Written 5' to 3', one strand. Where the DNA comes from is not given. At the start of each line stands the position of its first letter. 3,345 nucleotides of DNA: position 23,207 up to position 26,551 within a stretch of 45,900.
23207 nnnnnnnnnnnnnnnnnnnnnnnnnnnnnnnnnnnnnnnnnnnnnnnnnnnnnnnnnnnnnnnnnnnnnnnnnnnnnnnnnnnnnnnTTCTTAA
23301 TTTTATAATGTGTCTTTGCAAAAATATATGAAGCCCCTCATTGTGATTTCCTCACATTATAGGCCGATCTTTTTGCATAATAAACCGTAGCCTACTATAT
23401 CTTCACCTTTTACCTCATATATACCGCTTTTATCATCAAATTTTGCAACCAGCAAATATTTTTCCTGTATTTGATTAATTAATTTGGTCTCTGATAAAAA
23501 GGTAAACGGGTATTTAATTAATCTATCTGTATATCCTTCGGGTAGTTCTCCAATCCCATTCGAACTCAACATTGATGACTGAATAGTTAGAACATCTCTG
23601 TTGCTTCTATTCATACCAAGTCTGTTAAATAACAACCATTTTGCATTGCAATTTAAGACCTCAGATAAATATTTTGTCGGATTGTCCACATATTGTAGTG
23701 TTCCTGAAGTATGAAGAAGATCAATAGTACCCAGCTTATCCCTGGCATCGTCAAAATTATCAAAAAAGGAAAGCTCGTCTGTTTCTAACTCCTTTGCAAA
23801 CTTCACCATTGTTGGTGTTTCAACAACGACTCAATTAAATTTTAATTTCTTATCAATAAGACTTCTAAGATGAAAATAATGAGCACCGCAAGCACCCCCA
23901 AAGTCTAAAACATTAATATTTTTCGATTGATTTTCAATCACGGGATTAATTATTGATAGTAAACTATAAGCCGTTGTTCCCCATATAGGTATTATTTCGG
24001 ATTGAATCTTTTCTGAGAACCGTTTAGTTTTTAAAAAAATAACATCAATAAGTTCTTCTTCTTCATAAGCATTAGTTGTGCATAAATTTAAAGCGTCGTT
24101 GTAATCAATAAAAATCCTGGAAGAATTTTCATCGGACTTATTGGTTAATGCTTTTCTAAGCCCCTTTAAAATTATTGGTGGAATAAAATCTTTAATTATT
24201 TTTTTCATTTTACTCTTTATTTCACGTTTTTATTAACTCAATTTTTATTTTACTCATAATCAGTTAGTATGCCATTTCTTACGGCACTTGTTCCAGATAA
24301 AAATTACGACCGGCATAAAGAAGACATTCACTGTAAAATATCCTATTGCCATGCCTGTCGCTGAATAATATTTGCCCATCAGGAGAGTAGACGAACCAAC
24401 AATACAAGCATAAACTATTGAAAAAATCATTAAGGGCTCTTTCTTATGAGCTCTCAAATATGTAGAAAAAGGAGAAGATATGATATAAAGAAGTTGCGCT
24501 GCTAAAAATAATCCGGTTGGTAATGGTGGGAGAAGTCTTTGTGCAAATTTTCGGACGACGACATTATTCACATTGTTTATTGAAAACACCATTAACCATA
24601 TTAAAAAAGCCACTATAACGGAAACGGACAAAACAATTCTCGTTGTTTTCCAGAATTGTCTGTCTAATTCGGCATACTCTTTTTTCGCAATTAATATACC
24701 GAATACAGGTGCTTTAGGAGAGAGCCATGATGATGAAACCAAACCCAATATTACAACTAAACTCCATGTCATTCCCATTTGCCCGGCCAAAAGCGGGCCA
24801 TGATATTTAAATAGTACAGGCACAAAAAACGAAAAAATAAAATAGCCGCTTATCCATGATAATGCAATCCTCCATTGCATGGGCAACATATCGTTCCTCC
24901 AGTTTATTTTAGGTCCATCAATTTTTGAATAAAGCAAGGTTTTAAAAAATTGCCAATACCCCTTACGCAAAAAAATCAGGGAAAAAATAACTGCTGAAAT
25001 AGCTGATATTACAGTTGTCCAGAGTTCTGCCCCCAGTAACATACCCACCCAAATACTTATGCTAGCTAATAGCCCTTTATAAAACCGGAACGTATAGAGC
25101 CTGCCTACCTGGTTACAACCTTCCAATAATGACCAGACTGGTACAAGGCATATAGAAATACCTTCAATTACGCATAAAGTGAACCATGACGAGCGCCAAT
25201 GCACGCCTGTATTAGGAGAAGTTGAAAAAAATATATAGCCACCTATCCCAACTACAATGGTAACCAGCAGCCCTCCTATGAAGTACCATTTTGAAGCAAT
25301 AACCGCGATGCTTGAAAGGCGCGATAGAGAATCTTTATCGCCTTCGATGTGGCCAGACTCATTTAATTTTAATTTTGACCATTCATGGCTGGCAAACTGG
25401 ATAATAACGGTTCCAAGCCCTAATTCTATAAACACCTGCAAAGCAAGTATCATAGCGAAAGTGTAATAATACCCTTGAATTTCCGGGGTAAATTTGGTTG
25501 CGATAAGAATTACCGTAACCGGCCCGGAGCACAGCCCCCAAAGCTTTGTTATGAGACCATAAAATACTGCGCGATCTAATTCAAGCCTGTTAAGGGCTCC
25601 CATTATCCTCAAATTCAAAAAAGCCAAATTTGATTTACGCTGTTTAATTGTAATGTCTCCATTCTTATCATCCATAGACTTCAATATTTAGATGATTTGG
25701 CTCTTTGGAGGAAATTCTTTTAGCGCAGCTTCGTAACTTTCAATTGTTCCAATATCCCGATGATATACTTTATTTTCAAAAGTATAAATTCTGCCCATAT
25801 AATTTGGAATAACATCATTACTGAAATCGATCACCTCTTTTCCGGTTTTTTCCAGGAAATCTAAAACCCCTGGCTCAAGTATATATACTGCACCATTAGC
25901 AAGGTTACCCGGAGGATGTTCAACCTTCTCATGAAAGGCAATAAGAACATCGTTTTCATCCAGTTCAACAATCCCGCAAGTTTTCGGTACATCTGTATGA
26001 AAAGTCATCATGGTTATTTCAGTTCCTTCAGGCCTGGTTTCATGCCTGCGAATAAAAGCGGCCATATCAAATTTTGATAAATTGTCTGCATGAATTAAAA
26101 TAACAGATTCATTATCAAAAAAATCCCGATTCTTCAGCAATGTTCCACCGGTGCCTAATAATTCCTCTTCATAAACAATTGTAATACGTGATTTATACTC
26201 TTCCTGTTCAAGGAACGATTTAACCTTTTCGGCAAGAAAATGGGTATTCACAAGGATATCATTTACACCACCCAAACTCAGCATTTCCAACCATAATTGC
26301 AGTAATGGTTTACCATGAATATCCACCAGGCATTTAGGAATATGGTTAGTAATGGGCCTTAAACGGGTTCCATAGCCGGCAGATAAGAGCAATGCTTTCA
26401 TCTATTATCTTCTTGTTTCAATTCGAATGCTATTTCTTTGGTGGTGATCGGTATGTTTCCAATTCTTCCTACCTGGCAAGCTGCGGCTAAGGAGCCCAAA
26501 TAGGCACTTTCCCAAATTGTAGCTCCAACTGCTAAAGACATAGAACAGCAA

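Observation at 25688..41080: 15-kb sugar-nucleotide tailoring block that matches no characterised pathway I can name: a candidate route to a C-/O-methylated deoxy higher-carbon or branched sugar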

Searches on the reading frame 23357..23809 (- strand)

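Call 5: search_protein_families(library=pfam, proteins=[window:23357-23809:-])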
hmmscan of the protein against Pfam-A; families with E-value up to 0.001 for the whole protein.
window:23357-23809:- (150 aa): 0 families

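Call 8: search_protein_families(library=ncbifam, proteins=[window:23357-23809:-], max_evalue=0.00001)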
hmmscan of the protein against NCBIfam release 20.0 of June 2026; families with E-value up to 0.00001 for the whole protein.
window:23357-23809:- (150 aa): 1 family
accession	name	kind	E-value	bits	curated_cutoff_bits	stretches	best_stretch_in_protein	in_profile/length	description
TIGR04325.1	MTase_LIC12133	subfamily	3.5e-17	62.4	80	1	2-127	104-210/234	methyltransferase, TIGR04325 family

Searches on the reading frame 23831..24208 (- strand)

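Call 5: search_protein_families(library=pfam, proteins=[window:23831-24208:-])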
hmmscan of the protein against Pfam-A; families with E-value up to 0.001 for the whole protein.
window:23831-24208:- (125 aa): 0 families

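Call 8: search_protein_families(library=ncbifam, proteins=[window:23831-24208:-], max_evalue=0.00001)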
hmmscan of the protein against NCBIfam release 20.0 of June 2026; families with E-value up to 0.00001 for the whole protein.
window:23831-24208:- (125 aa): 1 family
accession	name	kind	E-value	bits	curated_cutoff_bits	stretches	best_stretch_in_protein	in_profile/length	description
TIGR04325.1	MTase_LIC12133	subfamily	7.5e-08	31.9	80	1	31-120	4-89/234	methyltransferase, TIGR04325 family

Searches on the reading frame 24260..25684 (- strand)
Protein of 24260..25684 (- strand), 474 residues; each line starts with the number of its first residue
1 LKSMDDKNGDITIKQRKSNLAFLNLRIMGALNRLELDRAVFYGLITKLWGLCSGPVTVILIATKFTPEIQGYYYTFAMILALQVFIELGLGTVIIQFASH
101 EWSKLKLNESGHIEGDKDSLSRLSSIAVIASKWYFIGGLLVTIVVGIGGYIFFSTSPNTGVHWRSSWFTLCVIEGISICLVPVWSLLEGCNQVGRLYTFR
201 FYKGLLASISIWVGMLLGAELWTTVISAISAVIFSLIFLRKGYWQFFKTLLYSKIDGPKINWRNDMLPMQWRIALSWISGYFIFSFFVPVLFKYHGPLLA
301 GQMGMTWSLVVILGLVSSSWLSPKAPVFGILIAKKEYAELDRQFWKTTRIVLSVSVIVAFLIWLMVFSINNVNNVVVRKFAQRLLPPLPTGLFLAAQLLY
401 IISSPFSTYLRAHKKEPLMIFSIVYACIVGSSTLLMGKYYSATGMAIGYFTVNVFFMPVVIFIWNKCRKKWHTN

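Call 5: search_protein_families(library=pfam, proteins=[window:24260-25684:-])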
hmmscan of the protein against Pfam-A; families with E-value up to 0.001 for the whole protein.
window:24260-25684:- (474 aa): 0 families

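Call 8: search_protein_families(library=ncbifam, proteins=[window:24260-25684:-], max_evalue=0.00001)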
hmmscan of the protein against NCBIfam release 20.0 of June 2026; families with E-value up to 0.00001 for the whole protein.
window:24260-25684:- (474 aa): 1 family
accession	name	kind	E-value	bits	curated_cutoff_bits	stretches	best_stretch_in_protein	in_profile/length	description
NF041503.1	WZX_like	subfamily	5.4e-11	42.2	300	1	43-444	2-406/429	O-unit flippase-like protein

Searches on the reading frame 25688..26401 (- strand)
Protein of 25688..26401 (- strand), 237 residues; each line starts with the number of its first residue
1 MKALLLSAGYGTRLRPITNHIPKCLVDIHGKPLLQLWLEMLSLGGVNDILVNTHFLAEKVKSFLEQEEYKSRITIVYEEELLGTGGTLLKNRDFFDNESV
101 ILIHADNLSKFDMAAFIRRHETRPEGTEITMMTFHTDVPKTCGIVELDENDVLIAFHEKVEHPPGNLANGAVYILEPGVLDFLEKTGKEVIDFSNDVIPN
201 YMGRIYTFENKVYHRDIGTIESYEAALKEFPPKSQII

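Call 5: search_protein_families(library=pfam, proteins=[window:25688-26401:-])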
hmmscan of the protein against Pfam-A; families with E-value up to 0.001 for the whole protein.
window:25688-26401:- (237 aa): 2 families
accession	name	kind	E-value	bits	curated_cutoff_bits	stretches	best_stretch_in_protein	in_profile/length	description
PF00483.29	NTP_transferase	-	7e-37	127.8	21.2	1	2-227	1-239/245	Nucleotidyl transferase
PF12804.13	NTP_transf_3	-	2.5e-06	28.2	27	1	3-106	1-95/160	MobA-like NTP transferase domain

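Call 8: search_protein_families(library=ncbifam, proteins=[window:25688-26401:-], max_evalue=0.00001)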
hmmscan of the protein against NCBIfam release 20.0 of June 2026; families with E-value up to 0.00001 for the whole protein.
window:25688-26401:- (237 aa): 29 families (the best 25 are shown)
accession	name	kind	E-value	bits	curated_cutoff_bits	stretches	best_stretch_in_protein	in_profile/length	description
TIGR03992.1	Arch_glmU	subfamily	2e-32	112.6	292.1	1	1-186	1-179/393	bifunctional sugar-1-phosphate nucleotidylyltransferase/acetyltransferase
NF052502.1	man1P_GTase_Rv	exception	8.7e-32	110.3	440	1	2-223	2-223/352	mannose-1-phosphate guanylyltransferase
TIGR01208.1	rmlA_long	equivalog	1.4e-28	99.8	320.25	1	2-184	1-183/353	glucose-1-phosphate thymidylyltransferase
NF041313.1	UDPGP_AglF_Halo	equivalog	3.9e-26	91.9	400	1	1-181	1-180/234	UTP--glucose-1-phosphate uridylyltransferase AglF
NF045761.1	NAMPUrTaseMurU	equivalog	1.5e-24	87.1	250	1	1-133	1-135/226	N-acetylmuramate alpha-1-phosphate uridylyltransferase MurU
NF041173.1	Sug_nt_acttase_Thmprot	equivalog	2.2e-23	82.8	600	1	1-188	1-181/405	bifunctional sugar-1-phosphate nucleotidylyltransferase/acetyltransferase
NF049965.1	GlMnHpPGnyltfHddC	equivalog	5.2e-23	81.8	300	1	1-226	1-217/221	D-glycero-D-manno-heptose 1-phosphate guanosyltransferase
TIGR02091.1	glgC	equivalog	1e-21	77.4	424.9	1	3-226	3-256/364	glucose-1-phosphate adenylyltransferase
NF003670.0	PRK05293.1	equivalog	2.2e-20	73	470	1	3-226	7-254/382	glucose-1-phosphate adenylyltransferase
TIGR02623.1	G1P_cyt_trans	equivalog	2.4e-19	69.8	300.25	2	72-186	94-202/255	glucose-1-phosphate cytidylyltransferase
NF045697.1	MurNAcPUrMurU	equivalog_domain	9.1e-19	67.8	370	1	4-119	1-117/229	N-acetylmuramate alpha-1-phosphate uridylyltransferase MurU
TIGR01207.1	rmlA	equivalog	3.9e-18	65.6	360.65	1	2-183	1-183/286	glucose-1-phosphate thymidylyltransferase RfbA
NF012024.0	PRK15480.1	equivalog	7.4e-14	51.5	588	1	2-182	5-186/292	glucose-1-phosphate thymidylyltransferase RfbA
TIGR01099.1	galU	equivalog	1.4e-13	51.1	326.8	1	1-56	2-57/261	UTP--glucose-1-phosphate uridylyltransferase GalU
TIGR01173.1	glmU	equivalog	1.3e-12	47.3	366.85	1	1-155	1-148/452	bifunctional UDP-N-acetylglucosamine diphosphorylase/glucosamine-1-phosphate N-acetyltransferase GlmU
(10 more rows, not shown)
